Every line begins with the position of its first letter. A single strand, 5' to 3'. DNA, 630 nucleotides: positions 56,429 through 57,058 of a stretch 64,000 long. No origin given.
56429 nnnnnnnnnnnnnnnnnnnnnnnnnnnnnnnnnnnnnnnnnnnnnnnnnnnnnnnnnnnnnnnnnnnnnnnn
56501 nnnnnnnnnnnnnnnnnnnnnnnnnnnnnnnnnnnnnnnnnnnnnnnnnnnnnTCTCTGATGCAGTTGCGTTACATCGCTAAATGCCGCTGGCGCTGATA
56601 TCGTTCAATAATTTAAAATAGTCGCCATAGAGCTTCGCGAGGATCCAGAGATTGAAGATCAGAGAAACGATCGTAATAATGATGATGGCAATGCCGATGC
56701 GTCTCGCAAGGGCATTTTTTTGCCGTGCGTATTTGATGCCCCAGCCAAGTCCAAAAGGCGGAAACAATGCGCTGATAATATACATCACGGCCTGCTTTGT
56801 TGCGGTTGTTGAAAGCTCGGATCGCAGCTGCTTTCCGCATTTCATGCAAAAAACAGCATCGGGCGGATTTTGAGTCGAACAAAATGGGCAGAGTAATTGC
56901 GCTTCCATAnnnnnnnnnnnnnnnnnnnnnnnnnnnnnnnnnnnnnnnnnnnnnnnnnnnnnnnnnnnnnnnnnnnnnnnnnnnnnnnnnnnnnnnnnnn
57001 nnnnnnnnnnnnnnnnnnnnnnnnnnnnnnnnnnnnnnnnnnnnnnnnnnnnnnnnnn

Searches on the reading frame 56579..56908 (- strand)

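Call 26: search_protein_families(library=pfam, proteins=[window:56579-56908:-], max_evalue=0.001)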
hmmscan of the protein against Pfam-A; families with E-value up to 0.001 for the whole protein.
window:56579-56908:- (109 aa): 3 families
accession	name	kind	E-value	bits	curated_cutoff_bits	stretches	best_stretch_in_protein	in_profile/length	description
PF13240.11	Zn_Ribbon_1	-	2.5e-07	30.7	25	1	7-28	2-23/23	zinc-ribbon domain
PF12773.13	DZR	-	6.6e-06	26.6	27.3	1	7-29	1-23/45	Double zinc ribbon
PF24463.1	DUF7577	-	2.9e-05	24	28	1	7-29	5-27/27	Domain of unknown function (DUF7577)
